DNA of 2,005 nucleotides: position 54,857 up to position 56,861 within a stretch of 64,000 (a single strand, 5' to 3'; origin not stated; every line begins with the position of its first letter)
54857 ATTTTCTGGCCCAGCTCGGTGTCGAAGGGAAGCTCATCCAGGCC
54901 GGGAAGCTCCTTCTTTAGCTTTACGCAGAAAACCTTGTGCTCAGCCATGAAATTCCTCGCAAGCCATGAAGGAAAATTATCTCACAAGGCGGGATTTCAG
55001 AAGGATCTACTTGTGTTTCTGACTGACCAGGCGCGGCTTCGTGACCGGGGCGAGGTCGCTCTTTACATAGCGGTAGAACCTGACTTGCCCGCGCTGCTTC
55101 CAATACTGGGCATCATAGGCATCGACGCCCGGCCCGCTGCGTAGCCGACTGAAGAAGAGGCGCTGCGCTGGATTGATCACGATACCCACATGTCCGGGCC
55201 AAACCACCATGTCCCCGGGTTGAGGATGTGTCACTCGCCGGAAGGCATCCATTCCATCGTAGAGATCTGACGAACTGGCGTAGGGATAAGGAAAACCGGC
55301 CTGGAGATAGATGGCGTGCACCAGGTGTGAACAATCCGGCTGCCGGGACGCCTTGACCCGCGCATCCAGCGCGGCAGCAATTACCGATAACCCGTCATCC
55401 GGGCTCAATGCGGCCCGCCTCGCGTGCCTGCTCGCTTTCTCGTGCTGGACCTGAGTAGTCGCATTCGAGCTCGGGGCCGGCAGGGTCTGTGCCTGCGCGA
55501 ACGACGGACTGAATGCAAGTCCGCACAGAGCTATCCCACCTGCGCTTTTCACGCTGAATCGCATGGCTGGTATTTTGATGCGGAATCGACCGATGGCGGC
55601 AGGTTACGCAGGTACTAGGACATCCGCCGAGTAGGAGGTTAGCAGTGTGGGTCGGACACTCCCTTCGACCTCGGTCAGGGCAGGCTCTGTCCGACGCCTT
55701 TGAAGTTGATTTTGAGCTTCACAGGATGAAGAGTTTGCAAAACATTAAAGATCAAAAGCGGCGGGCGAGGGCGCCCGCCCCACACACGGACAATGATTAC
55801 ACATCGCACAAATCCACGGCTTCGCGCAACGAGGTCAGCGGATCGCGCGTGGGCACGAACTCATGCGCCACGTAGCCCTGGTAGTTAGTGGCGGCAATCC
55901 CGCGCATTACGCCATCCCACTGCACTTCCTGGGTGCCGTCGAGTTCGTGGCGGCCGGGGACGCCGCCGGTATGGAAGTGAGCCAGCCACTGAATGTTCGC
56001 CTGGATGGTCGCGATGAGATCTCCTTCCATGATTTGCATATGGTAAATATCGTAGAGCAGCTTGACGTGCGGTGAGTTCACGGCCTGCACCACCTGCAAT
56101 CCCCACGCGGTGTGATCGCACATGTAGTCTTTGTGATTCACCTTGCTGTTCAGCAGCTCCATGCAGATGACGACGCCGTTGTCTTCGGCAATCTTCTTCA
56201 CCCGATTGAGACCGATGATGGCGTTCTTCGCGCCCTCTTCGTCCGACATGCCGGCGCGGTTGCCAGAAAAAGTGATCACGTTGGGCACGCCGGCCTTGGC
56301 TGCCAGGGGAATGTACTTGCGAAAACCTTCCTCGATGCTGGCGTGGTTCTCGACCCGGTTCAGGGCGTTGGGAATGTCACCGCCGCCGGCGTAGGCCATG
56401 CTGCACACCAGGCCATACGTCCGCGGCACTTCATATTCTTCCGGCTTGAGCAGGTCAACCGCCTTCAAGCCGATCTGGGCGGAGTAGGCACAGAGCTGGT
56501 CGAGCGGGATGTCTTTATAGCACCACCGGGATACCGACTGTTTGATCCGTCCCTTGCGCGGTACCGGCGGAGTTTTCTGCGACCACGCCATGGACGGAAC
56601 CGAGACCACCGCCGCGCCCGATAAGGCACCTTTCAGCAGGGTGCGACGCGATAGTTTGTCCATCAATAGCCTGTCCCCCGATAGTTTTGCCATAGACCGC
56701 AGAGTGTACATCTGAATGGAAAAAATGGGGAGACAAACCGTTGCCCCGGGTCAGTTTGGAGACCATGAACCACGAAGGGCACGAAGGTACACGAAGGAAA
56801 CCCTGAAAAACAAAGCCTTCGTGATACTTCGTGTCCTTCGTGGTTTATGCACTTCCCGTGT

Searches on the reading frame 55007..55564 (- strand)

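Call 66: search_protein_families(library=pfam, proteins=[window:55007-55564:-], max_evalue=0.00001)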
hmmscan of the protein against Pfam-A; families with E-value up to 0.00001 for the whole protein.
window:55007-55564:- (185 aa): 1 family
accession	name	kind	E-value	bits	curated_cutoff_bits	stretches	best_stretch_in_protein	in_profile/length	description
PF00877.26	NLPC_P60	-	2.3e-06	28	23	1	74-158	12-99/105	NlpC/P60 family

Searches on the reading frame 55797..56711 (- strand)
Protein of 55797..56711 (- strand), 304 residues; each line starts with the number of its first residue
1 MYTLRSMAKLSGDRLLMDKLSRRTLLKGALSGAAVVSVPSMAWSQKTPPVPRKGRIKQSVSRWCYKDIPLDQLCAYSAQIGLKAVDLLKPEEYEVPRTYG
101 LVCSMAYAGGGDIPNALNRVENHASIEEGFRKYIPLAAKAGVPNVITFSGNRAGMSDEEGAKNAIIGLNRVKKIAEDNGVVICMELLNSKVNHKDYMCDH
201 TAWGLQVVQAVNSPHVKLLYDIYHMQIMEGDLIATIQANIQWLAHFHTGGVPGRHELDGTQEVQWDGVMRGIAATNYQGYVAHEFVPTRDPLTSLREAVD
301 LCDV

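Call 66: search_protein_families(library=pfam, proteins=[window:55797-56711:-], max_evalue=0.00001)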
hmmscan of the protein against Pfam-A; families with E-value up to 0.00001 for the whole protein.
window:55797-56711:- (304 aa): 1 family
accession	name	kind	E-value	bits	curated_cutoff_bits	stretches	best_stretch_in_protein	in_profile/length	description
PF01261.30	AP_endonuc_2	-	1.9e-25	90.4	31.1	1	117-300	58-244/249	Xylose isomerase-like TIM barrel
